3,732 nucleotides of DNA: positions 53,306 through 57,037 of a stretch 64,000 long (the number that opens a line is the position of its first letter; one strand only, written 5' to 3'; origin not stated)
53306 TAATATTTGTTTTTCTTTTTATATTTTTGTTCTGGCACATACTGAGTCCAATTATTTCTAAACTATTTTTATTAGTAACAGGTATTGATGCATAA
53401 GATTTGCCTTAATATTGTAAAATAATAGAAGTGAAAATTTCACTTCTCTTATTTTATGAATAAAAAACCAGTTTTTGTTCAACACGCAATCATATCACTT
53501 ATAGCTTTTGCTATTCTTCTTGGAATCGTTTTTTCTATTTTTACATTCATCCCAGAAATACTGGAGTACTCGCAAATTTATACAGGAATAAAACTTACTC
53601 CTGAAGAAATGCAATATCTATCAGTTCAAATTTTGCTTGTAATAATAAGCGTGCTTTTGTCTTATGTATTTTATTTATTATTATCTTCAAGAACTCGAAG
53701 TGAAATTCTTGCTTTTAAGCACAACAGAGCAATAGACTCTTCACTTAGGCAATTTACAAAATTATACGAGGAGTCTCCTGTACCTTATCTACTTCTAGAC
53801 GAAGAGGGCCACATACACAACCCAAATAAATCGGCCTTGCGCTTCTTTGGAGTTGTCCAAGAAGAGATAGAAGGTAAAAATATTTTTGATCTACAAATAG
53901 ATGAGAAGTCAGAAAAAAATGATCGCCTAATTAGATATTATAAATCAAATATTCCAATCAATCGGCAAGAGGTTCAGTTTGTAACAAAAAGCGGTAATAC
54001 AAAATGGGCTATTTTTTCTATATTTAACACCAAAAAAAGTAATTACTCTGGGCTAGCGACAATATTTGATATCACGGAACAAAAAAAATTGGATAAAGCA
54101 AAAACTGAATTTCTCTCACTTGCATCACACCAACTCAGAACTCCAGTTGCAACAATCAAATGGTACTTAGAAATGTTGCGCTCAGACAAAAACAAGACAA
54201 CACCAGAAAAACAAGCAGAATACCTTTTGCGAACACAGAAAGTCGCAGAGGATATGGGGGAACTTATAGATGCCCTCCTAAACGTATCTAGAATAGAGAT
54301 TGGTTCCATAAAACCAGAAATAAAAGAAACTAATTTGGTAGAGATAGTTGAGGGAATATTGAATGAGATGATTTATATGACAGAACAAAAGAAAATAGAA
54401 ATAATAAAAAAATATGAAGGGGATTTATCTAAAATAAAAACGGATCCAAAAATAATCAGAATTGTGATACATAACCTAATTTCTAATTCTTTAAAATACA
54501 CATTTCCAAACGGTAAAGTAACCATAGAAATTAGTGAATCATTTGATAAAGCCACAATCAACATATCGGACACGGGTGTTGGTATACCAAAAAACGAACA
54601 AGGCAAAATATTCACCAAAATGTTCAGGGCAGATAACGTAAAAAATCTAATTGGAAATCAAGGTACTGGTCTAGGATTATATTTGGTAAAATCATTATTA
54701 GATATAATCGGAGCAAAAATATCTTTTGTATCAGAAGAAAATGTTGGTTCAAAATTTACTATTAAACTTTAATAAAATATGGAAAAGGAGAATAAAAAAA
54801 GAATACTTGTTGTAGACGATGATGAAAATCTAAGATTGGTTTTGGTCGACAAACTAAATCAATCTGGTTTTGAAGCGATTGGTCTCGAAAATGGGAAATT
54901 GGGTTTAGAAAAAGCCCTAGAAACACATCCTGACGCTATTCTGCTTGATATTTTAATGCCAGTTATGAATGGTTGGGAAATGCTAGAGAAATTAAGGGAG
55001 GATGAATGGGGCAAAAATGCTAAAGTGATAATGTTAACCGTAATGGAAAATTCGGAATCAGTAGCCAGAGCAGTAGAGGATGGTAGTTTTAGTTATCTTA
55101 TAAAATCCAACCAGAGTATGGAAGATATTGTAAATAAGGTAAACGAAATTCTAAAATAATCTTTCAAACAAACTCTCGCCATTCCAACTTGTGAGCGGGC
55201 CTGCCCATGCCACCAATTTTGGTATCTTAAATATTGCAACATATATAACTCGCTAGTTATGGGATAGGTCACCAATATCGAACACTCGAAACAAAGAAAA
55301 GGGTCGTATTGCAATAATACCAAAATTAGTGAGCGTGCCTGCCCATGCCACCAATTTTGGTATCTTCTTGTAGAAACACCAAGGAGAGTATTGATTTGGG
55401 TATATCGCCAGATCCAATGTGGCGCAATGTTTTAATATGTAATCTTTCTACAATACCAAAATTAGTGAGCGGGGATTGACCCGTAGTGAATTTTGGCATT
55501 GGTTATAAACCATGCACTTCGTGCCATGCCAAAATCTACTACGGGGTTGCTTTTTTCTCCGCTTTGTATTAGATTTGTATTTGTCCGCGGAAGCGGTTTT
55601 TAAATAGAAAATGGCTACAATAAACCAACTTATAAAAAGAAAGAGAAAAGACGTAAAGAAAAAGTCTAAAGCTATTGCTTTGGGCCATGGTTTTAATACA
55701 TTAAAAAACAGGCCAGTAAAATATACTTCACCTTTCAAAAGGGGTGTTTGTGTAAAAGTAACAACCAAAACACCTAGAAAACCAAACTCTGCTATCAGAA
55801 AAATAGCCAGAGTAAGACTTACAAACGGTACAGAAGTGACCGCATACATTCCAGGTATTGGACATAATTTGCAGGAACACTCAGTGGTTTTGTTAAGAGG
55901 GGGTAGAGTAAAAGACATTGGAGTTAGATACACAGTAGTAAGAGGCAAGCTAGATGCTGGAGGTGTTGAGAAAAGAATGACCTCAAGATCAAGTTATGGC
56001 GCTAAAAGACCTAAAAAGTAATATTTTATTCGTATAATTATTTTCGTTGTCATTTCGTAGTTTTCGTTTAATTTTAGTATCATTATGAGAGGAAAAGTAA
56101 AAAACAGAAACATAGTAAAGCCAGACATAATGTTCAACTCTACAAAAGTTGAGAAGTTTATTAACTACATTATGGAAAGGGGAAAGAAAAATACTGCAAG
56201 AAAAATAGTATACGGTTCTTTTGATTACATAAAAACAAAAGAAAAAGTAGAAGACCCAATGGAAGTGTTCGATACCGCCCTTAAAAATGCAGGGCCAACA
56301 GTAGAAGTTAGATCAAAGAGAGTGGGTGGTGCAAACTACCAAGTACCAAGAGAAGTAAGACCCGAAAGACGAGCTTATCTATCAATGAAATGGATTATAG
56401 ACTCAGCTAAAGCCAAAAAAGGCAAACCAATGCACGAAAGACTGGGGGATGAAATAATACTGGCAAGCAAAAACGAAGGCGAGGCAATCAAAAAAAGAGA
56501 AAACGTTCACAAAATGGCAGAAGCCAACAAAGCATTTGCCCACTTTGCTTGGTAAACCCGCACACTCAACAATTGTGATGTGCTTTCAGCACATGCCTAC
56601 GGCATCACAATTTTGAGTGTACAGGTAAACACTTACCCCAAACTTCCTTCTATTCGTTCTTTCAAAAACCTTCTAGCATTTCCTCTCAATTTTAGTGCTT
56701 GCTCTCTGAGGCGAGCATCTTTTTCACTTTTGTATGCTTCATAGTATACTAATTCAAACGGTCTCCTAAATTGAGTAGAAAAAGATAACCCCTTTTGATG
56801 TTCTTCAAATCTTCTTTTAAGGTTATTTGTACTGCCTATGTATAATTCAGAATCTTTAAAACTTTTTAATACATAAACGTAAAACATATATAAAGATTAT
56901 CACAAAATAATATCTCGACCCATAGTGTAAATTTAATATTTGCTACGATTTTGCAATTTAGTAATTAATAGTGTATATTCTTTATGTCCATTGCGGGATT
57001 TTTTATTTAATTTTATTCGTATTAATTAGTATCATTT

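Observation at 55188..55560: The same ~270-370 bp structured element lies in the sense leader of both ribosomal-protein operons (rpsL and rpsZ), with a third hairpin-only copy before a Fic gene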

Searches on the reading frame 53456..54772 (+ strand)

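Call 61: search_protein_families(library=pfam, proteins=[window:53456-54772:+], max_evalue=0.001)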
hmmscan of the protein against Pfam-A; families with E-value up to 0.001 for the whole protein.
window:53456-54772:+ (438 aa): 4 families
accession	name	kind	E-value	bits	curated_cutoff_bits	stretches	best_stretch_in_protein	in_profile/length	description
PF02518.31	HATPase_c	-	3.8e-22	79.3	26.4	1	330-438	2-107/111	Histidine kinase-, DNA gyrase B-, and HSP90-like ATPase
PF00512.31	HisKA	-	3e-14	53.2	26.9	1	215-281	1-64/66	His Kinase A (phospho-acceptor) domain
PF13426.13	PAS_9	-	5.9e-12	46.2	27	1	108-208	1-103/103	PAS domain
PF00989.32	PAS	-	1e-07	32.4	22.6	1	101-184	4-88/113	PAS fold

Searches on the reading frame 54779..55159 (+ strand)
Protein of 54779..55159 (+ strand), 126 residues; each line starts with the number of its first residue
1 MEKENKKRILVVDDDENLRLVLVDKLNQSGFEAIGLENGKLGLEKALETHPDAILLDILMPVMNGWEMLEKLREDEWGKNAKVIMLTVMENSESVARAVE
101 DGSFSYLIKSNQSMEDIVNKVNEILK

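Call 40: find_encoding_contigs(protein=window:54779-55159:+, flank=3000, max_places=10)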
Protein window:54779-55159:+ (126 aa): 2 contigs read that carry it; 1 place shown.
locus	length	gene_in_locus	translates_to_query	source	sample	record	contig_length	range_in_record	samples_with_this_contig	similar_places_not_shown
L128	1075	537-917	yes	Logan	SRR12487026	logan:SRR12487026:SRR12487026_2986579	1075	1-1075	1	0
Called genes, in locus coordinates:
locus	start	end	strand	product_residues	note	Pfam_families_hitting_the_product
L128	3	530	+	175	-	?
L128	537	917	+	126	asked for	PF00072:Response_reg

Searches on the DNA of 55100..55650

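Call 28: search_rna_families(source=window, start=55100, end=55650, threshold=evalue, max_evalue=10)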
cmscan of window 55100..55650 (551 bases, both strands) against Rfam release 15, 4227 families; matches with E-value up to 10: 7.
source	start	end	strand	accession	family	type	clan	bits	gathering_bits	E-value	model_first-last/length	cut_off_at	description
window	55462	55558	+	RF00685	mir-36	Gene; miRNA;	CL00088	23.4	48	0.011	1-103/103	no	mir-36 microRNA precursor family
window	55230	55318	-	RF00581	SNORD12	Gene; snRNA; snoRNA; CD-box;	CL00044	18.7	43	0.56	1-90/90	no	Small nucleolar SNORD12/SNORD106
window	55547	55617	-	RF02266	XIST_intron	Gene; lncRNA;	-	17.9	70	2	1-68/68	no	XIST 3' intron conserved motif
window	55468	55563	+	RF01061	mir-548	Gene; miRNA;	-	16.3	90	3.6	1-84/84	no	mir-548 microRNA precursor family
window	55170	55192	+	RF02359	MS2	Cis-reg;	-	16.1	40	0.31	1-36/36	no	Bacteriophage MS2 operator hairpin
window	55171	55215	+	RF03073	RT-19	Gene; sRNA;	-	16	78.3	1.3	1-99/99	no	RT-19 RNA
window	55480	55602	+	RF01456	VrrA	Gene; antisense;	-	15.6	50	5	1-140/140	no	Vibrio regulatory RNA of OmpA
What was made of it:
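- On Ribosomal-protein autoregulatory leader: The E-value scan gives only chance microRNA/snoRNA hits far below threshold (call 28).
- There is no Rfam match (call 28).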

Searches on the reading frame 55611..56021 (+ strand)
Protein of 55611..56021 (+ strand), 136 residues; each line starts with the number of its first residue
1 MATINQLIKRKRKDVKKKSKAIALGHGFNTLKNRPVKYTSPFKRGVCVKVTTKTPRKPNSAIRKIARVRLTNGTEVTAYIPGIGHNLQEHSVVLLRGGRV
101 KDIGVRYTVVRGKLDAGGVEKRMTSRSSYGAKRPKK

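Call 19: find_encoding_contigs(protein=window:55611-56021:+, flank=3000, max_places=10)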
Protein window:55611-56021:+ (136 aa): 3 contigs read that carry it; 2 places shown.
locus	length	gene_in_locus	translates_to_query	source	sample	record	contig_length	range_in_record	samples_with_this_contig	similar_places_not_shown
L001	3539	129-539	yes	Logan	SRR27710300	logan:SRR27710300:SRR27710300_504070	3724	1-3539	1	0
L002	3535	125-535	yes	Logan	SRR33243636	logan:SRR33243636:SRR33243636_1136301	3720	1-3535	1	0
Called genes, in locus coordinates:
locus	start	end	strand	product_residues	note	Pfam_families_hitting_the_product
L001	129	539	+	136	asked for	PF00164:Ribosom_S12_S23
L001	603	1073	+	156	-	PF00177:Ribosomal_S7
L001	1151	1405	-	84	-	PF01541:GIY-YIG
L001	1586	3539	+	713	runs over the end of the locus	?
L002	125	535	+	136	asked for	PF00164:Ribosom_S12_S23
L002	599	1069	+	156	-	PF00177:Ribosomal_S7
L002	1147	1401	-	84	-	PF01541:GIY-YIG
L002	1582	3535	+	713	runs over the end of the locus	?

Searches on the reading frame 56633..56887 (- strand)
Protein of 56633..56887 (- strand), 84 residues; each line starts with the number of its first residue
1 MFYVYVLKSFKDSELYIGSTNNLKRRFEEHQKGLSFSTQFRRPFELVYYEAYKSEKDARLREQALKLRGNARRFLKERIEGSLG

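Call 61: search_protein_families(library=pfam, proteins=[window:56633-56887:-], max_evalue=0.001)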
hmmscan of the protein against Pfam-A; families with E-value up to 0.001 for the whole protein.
window:56633-56887:- (84 aa): 3 families
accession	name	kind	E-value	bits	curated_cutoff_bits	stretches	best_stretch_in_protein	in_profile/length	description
PF01541.30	GIY-YIG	-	2.2e-16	60.3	22.6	1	1-71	1-74/78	GIY-YIG catalytic domain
PF10544.15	T5orf172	-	3.1e-06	28.1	20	1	3-73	2-71/101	T5orf172 domain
PF13455.12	MUG113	-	0.00073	20.5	22.3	0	17-73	3-51/73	Meiotically up-regulated gene 113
